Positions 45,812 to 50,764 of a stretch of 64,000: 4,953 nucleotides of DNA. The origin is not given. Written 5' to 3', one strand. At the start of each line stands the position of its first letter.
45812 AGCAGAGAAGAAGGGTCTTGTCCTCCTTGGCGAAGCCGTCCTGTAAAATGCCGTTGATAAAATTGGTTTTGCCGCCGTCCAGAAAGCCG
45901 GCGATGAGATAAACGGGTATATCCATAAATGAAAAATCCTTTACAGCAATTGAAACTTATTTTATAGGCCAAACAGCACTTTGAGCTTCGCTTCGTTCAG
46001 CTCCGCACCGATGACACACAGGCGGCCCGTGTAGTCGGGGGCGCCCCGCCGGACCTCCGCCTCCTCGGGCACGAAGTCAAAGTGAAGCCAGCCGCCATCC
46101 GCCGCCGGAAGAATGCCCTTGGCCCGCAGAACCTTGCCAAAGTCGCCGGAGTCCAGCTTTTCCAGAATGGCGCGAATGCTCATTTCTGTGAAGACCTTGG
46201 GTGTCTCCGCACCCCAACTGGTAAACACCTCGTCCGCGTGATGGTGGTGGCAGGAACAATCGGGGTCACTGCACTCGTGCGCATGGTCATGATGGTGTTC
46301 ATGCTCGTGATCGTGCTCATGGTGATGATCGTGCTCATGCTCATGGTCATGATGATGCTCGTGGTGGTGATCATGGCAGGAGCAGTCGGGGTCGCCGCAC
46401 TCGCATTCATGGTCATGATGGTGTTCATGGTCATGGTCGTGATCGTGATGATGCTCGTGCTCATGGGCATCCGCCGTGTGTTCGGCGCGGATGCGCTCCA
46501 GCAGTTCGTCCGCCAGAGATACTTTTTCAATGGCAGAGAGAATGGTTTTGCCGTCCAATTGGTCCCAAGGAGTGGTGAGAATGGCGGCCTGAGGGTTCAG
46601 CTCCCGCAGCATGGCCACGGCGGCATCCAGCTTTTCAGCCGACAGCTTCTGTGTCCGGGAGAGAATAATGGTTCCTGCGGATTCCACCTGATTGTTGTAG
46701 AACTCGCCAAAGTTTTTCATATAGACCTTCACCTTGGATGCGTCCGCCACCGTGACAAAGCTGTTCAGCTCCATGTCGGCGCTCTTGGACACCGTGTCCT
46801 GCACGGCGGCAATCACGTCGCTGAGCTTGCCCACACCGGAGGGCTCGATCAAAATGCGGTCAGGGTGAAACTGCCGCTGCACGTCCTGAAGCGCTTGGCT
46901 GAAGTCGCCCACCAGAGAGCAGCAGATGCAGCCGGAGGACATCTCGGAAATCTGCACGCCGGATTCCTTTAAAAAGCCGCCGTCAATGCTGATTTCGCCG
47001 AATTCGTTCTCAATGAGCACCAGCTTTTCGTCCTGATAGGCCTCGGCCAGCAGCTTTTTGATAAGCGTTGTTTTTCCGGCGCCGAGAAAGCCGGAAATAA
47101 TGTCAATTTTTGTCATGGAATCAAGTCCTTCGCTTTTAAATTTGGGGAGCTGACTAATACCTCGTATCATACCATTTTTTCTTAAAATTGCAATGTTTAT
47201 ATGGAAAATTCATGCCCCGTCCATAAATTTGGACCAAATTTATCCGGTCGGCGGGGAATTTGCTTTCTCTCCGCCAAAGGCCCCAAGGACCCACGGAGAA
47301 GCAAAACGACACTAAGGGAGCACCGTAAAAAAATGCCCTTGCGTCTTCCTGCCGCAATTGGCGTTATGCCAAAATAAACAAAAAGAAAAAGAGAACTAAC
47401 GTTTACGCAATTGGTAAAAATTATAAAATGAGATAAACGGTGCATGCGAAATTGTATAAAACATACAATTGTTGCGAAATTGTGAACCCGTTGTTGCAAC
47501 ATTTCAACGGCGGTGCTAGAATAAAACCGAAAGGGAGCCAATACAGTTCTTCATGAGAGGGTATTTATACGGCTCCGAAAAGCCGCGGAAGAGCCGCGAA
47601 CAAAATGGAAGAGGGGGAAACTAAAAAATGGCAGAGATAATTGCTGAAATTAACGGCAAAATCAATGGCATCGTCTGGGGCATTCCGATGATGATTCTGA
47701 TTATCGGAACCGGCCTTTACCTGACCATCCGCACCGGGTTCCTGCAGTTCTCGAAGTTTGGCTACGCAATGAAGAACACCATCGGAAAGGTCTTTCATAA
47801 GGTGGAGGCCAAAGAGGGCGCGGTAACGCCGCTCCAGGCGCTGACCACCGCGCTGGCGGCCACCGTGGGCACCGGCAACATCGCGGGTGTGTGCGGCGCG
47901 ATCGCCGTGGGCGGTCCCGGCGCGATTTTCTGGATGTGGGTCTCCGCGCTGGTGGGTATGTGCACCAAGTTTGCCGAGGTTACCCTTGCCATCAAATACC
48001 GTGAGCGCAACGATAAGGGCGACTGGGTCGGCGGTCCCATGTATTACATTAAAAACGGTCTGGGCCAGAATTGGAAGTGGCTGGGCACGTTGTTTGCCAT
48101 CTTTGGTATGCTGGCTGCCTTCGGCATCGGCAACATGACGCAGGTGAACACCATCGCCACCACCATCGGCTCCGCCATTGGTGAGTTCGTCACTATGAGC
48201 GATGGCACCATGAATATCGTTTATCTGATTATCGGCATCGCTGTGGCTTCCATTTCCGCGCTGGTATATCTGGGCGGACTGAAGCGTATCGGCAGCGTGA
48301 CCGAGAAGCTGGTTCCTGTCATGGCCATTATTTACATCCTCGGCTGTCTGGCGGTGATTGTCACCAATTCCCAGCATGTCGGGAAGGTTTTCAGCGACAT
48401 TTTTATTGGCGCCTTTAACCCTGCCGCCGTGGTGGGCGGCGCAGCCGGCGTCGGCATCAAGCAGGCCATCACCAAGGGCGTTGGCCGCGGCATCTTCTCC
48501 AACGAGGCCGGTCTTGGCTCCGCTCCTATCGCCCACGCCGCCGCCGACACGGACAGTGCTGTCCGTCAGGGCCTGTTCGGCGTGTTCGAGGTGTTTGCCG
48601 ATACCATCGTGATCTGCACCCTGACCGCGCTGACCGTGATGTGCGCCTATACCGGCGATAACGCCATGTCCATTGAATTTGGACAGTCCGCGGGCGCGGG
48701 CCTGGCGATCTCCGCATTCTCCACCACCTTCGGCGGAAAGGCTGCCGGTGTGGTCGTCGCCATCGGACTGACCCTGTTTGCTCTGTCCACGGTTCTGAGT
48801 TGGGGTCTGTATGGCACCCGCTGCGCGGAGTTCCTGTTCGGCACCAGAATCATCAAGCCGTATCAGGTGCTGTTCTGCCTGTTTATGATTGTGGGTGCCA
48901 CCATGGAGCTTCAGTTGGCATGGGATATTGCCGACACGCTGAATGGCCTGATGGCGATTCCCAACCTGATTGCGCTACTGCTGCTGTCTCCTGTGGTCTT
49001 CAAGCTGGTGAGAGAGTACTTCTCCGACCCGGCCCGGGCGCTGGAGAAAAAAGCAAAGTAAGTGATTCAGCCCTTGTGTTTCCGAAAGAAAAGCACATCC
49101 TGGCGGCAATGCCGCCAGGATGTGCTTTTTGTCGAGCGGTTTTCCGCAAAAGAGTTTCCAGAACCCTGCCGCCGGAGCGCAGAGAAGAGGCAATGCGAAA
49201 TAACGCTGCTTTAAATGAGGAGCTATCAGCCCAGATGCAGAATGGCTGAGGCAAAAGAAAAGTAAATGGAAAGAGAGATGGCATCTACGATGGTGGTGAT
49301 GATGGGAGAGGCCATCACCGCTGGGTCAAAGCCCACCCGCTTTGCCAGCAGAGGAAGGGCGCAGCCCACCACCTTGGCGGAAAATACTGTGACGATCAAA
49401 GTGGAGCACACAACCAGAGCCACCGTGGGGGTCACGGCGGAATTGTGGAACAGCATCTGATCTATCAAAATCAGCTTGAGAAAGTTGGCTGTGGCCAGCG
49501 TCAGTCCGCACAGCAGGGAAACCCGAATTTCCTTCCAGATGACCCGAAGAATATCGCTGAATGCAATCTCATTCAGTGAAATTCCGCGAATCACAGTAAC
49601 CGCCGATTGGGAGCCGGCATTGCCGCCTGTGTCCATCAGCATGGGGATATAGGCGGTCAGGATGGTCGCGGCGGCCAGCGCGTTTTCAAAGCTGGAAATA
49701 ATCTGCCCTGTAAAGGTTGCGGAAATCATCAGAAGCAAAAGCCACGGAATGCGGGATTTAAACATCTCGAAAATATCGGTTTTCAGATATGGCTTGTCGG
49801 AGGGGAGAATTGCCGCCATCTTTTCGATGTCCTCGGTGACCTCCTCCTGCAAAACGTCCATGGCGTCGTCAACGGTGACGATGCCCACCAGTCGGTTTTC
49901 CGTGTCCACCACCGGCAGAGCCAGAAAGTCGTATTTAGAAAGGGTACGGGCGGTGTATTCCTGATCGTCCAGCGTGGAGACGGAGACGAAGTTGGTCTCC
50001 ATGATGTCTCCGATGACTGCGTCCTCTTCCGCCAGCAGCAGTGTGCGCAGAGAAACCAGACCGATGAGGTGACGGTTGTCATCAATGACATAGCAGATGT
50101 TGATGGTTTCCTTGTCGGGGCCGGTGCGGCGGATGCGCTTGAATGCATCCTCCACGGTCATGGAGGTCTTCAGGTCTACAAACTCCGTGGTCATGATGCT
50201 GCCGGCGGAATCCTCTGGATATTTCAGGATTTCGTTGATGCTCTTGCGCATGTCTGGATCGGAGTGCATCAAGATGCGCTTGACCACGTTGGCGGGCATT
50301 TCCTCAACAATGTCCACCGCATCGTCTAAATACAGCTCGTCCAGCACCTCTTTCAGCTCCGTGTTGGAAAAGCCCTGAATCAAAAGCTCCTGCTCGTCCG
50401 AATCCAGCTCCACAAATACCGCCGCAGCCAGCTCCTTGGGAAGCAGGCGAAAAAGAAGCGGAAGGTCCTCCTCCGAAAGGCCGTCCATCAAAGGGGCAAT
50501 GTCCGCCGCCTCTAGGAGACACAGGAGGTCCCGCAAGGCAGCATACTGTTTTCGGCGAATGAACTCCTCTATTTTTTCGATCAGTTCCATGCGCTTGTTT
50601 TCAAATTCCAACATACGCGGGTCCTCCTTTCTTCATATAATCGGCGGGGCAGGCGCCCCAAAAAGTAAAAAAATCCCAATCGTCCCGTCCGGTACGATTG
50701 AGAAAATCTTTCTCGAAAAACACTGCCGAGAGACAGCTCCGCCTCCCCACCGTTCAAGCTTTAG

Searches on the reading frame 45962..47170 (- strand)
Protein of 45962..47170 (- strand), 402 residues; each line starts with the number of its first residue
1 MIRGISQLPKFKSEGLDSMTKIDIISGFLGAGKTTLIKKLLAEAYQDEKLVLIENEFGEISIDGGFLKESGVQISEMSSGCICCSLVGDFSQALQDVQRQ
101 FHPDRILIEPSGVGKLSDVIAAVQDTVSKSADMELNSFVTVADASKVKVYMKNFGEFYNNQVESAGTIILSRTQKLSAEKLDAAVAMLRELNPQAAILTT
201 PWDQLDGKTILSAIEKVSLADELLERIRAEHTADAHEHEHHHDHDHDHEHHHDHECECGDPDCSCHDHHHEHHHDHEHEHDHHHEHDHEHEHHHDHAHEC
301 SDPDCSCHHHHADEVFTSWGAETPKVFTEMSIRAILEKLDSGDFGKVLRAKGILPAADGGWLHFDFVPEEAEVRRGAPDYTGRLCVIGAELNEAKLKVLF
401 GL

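Call 3: search_protein_families(library=pfam, proteins=[window:45962-47170:-], max_evalue=0.01)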
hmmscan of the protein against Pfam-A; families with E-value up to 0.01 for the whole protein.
window:45962-47170:- (402 aa): 4 families
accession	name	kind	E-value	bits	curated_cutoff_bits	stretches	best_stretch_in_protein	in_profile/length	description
PF02492.25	cobW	-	3.4e-40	138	20.7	1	24-198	4-179/180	CobW/HypB/UreG, nucleotide-binding domain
PF07683.19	CobW_C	-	1.1e-06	28.9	22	1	316-399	1-89/94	Cobalamin synthesis protein cobW C-terminal domain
PF02535.28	Zip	-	0.00091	19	35.1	1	211-306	82-172/323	ZIP Zinc transporter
PF13191.12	AAA_16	-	0.0059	17.6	32.6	0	24-121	28-113/167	AAA ATPase domain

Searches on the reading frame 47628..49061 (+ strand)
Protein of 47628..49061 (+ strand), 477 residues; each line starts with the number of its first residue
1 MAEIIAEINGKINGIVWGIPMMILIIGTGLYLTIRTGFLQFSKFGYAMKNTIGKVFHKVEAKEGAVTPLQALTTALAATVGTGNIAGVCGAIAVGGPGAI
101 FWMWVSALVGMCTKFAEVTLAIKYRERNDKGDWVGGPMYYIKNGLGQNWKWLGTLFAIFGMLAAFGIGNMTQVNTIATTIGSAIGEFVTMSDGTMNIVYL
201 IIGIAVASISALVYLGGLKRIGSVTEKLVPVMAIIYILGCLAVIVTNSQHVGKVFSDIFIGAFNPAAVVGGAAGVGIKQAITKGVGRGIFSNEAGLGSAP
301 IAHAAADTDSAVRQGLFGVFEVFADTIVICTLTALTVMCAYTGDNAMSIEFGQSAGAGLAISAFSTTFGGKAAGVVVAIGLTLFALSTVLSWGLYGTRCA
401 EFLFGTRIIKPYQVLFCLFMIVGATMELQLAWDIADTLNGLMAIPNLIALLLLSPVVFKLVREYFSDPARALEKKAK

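Call 71: search_protein_families(library=pfam, proteins=[window:47628-49061:+], max_evalue=0.001)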
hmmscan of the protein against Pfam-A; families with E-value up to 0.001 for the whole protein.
window:47628-49061:+ (477 aa): 1 family
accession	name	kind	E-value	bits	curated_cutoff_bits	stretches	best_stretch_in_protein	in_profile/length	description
PF01235.23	Na_Ala_symp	-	1.2e-133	446.7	24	1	56-467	3-382/392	Sodium:alanine symporter family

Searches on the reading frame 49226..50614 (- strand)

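Call 71: search_protein_families(library=pfam, proteins=[window:49226-50614:-], max_evalue=0.001)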
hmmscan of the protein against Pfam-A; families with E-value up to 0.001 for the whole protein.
window:49226-50614:- (462 aa): 3 families
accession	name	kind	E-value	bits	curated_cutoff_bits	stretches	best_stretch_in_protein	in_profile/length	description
PF01769.21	MgtE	-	1.9e-36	125.5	27.6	1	323-453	1-124/125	Divalent cation transporter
PF03448.22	MgtE_N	-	6e-26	91.4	25.9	1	35-135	2-102/102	MgtE intracellular N domain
PF00571.33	CBS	-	7.3e-20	71.5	24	2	201-256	1-56/57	CBS domain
